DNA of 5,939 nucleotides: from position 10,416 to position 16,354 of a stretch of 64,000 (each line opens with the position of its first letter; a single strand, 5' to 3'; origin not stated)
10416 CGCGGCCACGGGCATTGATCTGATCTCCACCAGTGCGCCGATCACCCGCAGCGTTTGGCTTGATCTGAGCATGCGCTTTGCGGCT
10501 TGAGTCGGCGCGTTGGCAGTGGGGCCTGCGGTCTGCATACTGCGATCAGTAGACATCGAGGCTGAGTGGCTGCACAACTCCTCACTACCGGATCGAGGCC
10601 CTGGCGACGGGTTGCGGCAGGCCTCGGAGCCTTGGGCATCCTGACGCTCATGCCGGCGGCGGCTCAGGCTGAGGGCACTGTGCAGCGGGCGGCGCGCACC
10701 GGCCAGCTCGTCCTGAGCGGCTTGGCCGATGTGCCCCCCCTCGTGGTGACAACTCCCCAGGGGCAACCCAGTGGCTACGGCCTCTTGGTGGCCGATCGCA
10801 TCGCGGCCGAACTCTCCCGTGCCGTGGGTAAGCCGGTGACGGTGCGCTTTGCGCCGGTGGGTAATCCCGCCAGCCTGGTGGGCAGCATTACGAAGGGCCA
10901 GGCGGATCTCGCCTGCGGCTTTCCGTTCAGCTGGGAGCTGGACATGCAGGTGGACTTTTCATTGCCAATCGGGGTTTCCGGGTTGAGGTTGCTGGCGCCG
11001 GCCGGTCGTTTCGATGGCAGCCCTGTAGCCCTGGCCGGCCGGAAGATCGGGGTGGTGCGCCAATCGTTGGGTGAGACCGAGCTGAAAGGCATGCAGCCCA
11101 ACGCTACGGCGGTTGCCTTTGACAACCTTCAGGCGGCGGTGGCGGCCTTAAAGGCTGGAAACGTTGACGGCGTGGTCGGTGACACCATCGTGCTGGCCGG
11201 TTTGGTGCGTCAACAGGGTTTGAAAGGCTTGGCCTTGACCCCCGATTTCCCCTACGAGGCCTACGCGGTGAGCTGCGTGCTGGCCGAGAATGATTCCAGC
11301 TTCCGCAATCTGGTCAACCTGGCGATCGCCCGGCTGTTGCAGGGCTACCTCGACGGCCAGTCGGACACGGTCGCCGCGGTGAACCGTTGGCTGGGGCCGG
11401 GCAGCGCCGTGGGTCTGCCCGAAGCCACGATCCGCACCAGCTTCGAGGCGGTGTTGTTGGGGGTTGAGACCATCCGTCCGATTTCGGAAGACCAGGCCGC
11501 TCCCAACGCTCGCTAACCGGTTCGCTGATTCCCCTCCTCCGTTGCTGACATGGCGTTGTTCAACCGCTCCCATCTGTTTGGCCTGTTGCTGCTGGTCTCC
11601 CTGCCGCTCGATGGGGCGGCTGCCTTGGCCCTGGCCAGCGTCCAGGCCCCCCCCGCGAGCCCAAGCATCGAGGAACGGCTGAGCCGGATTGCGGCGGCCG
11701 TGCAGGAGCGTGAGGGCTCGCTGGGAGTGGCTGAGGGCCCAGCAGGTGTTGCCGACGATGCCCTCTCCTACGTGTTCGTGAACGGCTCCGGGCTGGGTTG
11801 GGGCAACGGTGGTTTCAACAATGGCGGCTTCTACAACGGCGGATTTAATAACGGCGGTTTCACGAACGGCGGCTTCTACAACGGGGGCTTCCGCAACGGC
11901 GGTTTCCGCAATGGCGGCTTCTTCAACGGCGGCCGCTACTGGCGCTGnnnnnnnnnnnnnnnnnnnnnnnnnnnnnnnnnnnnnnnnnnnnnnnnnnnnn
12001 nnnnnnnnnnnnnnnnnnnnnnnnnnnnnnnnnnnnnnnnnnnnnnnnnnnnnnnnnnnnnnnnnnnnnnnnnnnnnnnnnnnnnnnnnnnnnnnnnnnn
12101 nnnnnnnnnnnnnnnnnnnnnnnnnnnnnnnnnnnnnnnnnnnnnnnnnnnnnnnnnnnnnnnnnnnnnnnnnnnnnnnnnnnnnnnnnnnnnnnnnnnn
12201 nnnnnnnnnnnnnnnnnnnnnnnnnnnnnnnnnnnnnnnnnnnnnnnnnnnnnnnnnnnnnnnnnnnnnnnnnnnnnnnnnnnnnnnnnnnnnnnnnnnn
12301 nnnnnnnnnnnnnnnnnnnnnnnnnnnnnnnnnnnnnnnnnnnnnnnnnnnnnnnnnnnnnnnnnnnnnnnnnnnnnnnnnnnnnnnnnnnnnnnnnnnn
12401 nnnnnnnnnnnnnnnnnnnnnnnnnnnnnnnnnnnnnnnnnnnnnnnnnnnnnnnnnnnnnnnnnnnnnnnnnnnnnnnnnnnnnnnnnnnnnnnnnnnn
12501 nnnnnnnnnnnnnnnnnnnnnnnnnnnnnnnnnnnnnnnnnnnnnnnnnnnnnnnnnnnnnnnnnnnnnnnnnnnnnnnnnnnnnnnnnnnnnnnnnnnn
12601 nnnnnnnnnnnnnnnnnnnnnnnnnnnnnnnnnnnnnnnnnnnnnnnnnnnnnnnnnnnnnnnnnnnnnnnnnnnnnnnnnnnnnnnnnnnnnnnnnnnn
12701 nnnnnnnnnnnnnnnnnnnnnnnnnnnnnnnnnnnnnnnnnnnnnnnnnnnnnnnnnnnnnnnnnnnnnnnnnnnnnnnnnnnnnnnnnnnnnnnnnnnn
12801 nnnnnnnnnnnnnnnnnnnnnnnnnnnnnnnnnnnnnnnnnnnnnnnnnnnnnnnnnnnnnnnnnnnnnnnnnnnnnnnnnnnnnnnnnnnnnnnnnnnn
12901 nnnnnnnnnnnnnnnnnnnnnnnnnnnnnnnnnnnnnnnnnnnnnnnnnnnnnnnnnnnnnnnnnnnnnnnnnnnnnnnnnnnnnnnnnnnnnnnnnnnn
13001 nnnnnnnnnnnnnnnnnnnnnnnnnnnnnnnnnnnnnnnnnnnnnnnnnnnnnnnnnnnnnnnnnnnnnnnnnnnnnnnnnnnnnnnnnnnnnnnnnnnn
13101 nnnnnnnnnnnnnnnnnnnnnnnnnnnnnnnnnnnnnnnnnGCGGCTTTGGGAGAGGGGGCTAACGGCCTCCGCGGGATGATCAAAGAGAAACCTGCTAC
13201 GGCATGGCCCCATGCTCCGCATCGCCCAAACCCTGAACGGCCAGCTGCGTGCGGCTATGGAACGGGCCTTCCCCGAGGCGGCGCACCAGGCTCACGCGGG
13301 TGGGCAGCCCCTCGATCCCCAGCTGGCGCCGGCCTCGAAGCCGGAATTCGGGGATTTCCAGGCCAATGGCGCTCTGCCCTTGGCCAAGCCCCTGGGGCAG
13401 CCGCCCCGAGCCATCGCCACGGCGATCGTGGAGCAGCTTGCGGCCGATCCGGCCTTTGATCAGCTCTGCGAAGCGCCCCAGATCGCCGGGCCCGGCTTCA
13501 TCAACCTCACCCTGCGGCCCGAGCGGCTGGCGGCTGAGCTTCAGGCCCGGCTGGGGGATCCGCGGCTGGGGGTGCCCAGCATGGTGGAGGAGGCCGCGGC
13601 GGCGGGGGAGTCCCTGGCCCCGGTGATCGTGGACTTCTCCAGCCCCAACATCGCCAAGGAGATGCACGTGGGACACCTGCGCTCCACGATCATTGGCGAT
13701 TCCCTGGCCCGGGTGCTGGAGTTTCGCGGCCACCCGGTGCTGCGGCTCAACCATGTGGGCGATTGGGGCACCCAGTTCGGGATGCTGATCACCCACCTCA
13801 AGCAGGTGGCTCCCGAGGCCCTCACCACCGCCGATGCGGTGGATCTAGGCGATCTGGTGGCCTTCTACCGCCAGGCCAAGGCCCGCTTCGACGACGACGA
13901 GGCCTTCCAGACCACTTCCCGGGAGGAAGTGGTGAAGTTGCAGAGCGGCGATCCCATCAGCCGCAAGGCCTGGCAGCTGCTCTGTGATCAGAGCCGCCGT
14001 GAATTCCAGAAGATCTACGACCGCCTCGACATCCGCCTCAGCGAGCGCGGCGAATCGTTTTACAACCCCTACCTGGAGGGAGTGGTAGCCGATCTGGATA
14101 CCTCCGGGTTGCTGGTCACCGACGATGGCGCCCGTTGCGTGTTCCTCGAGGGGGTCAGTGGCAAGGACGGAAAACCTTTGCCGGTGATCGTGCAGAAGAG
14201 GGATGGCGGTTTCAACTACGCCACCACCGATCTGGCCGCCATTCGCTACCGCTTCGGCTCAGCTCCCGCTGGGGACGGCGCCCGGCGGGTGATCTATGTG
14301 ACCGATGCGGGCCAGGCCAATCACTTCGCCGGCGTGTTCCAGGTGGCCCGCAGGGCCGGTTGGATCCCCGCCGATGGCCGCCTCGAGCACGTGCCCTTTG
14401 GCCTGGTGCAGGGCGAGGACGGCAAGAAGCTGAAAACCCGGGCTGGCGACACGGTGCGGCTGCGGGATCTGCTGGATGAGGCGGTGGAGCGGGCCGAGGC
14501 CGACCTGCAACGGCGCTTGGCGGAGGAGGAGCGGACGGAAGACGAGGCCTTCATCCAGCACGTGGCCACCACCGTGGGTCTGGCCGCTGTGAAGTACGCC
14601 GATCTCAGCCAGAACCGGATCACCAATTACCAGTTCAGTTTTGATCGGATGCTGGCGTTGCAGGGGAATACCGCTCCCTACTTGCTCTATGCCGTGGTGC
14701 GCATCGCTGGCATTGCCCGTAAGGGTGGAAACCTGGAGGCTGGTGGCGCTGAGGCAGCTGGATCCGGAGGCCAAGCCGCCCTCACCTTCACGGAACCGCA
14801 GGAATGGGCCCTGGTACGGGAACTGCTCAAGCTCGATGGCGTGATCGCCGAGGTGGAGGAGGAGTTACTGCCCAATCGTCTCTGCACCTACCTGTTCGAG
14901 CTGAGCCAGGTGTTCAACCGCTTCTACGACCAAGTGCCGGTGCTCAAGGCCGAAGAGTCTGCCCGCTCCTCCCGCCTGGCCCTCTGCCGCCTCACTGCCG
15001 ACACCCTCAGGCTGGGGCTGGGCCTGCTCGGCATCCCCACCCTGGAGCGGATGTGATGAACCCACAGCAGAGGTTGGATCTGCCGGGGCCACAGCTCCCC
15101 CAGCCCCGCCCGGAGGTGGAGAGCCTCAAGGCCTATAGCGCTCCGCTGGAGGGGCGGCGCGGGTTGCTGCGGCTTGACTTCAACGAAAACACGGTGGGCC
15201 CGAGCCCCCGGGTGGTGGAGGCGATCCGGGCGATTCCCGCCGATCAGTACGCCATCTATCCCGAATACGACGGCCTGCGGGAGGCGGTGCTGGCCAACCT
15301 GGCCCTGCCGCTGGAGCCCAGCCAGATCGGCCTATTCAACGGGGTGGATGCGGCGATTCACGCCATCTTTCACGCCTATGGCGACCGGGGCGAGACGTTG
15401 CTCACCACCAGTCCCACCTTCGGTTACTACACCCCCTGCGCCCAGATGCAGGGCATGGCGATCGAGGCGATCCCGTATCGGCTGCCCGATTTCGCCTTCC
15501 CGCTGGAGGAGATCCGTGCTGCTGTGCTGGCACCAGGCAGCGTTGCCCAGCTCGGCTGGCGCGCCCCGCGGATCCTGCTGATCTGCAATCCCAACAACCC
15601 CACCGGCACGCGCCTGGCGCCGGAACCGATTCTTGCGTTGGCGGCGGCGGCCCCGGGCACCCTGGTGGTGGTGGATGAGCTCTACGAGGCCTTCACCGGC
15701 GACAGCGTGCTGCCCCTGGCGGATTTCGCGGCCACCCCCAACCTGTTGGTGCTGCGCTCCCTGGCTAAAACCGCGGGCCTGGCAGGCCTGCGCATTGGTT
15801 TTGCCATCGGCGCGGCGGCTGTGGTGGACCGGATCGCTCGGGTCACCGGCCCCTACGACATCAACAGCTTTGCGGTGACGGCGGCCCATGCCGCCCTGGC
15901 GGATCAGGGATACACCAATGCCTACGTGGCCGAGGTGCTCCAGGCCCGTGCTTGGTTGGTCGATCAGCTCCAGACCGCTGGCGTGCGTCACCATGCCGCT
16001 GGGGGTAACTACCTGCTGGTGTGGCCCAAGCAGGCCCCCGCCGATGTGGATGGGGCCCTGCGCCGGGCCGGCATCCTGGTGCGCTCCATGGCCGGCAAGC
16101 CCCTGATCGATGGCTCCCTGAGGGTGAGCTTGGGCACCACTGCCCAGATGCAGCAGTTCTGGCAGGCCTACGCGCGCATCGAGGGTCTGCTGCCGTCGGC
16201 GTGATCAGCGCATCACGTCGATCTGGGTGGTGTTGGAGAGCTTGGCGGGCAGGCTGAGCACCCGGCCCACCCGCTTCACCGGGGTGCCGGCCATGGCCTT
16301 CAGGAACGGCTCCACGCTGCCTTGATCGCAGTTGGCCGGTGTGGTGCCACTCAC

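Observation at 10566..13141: Orphan binding protein + secreted Gly-rich pentad-repeat protein + radical SAM/SPASM enzyme: a compact RiPP-like cassette of unknown function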

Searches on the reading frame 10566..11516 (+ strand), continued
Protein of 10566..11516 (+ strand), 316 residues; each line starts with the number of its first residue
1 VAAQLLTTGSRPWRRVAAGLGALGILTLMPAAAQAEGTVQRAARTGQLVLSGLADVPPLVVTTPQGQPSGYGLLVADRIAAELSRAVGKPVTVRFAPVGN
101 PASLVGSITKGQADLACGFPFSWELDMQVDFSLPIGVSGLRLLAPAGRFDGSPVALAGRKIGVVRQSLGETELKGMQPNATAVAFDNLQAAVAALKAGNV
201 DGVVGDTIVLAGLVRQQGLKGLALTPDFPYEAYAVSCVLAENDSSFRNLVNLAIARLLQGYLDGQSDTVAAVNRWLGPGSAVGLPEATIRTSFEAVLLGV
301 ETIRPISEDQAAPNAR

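Call 55: fold_search(model_id=the predicted structure, library=pdb)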
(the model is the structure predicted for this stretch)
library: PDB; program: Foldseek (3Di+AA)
matches with E <= 10: 1768; with E <= 0.001: 1426
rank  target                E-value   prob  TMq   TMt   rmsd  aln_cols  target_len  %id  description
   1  4zv2                  1.7e-17  1.00  0.42  0.56   7.8       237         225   26  An ancestral arginine-binding protein bound to glutamine (released 2016-02-03)
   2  4zv1                  2.8e-17  1.00  0.41  0.55   8.0       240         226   26  An ancestral arginine-binding protein bound to arginine (released 2016-02-03)
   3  5eyf_B                5.9e-17  1.00  0.46  0.58   7.4       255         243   18  Crystal Structure of Solute-binding Protein from Enterococcus faecium with Bound Glutamate (released 2015-12-16)
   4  5eyf_A                7.5e-17  1.00  0.45  0.56   7.6       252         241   20  Crystal Structure of Solute-binding Protein from Enterococcus faecium with Bound Glutamate (released 2015-12-16)
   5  4prs_A                1.1e-16  1.00  0.36  0.48  12.5       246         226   20  Structure of apo ArgBP from T. maritima (released 2014-07-23)
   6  5l9o_A                1.6e-16  1.00  0.43  0.54   7.6       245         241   22  Crystal structure of Agrobacterium tumefaciens C58 strain PBP SocA in complex with glucopine (released 2016-09-21)
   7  4prs_B                1.7e-16  1.00  0.35  0.47  11.9       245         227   20  Structure of apo ArgBP from T. maritima (released 2014-07-23)
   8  6svf                  2.9e-16  1.00  0.43  0.57   8.1       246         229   20  Crystal structure of the P235GK mutant of ArgBP from T. maritima (released 2019-11-20)
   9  2ia4_A                4.4e-16  1.00  0.49  0.55   8.2       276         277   20  Crystal structure of Novel amino acid binding protein from Shigella flexneri (released 2007-08-21)
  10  5t0w_D                4.7e-16  1.00  0.43  0.59   8.1       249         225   21  Crystal structure of the ancestral amino acid-binding protein AncCDT-1, a precursor of cyclohexadienyl dehydratase (released 2017-09-06)
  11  2ia4_B                5.6e-16  1.00  0.48  0.54   8.2       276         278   20  Crystal structure of Novel amino acid binding protein from Shigella flexneri (released 2007-08-21)
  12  3vv5_A                7.6e-16  1.00  0.45  0.57   7.8       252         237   19  Crystal structure of TTC0807 complexed with (S)-2-aminoethyl-L-cysteine (AEC) (released 2013-06-26)
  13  2y7i_A                9.8e-16  1.00  0.41  0.55   8.0       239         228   18  Structural basis for high arginine specificity in Salmonella typhimurium periplasmic binding protein STM4351. (released 2011-05-11)
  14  9fbu                  1.0e-15  1.00  0.46  0.31   7.7       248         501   20  X-ray structure of the iGluSnFR3 in complex with L-glutamate (released 2025-04-02)
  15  5t0w_A                1.1e-15  1.00  0.44  0.58   7.9       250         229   21  Crystal structure of the ancestral amino acid-binding protein AncCDT-1, a precursor of cyclohexadienyl dehydratase (released 2017-09-06)
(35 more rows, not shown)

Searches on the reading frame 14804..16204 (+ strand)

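Call 34: search_protein_families(library=ncbifam, proteins=[window:14804-16204:+], max_evalue=0.00001)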
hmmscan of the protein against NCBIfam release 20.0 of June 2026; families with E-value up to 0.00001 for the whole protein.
window:14804-16204:+ (466 aa): 56 families (the best 25 are shown)
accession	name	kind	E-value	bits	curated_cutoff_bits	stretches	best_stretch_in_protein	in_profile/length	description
TIGR01141.1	hisC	equivalog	4.7e-67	226.3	276.55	1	102-458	1-348/349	histidinol-phosphate transaminase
TIGR01140.1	L_thr_O3P_dcar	equivalog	8.2e-51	173.1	290.55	1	134-455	27-329/331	threonine-phosphate decarboxylase CobD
NF002877.0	PRK03317.1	equivalog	3.6e-45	154.4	409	1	102-459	16-366/374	histidinol-phosphate transaminase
NF003496.0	PRK05166.1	equivalog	6.2e-45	153.5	540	1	121-460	38-370/373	histidinol-phosphate transaminase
NF002878.0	PRK03321.1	subfamily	7.1e-44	150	374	1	100-458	4-347/352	histidinol-phosphate transaminase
NF006580.0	PRK09105.1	subfamily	1.6e-39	135.9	444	1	114-459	41-370/375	pyridoxal phosphate-dependent aminotransferase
NF006014.0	PRK08153.1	equivalog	4.3e-38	131.1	510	1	122-457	36-361/370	pyridoxal phosphate-dependent aminotransferase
NF002726.0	PRK02610.1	equivalog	1.2e-36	126.5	391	1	157-455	70-364/374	histidinol-phosphate transaminase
NF051461.1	pyoverd_PtaA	equivalog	1.6e-34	119.2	500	1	113-457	28-357/359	pyoverdine biosynthesis transaminase PtaA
NF041364.1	GntC_guanitoxin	equivalog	2.5e-29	102.3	415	1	156-460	37-354/356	guanitoxin biosynthesis PLP-dependent (S)-gamma-hydroxy-L-arginine cyclodehydratase GntC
NF005915.1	PRK07908.1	equivalog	6e-29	101.4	360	1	257-455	132-330/332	Rv2231c family histidinol phosphate aminotransferase CobC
NF053748.1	bifunc_CobBC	exception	9.2e-25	87.1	950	1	257-452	600-792/797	bifunctional hydrogenobyrinic acid a,c-diamide synthase/histidinol phosphate aminotransferase CobBC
NF004870.0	PRK06225.1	equivalog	3.4e-21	75.4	351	1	118-368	27-272/380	pyridoxal phosphate-dependent aminotransferase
NF005855.0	PRK07777.1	equivalog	5.1e-19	68.9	553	1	147-409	59-326/391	pyridoxal phosphate-dependent aminotransferase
NF041091.1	asp_aminotase_Arch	equivalog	2.9e-15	56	550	1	158-406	69-317/376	aspartate aminotransferase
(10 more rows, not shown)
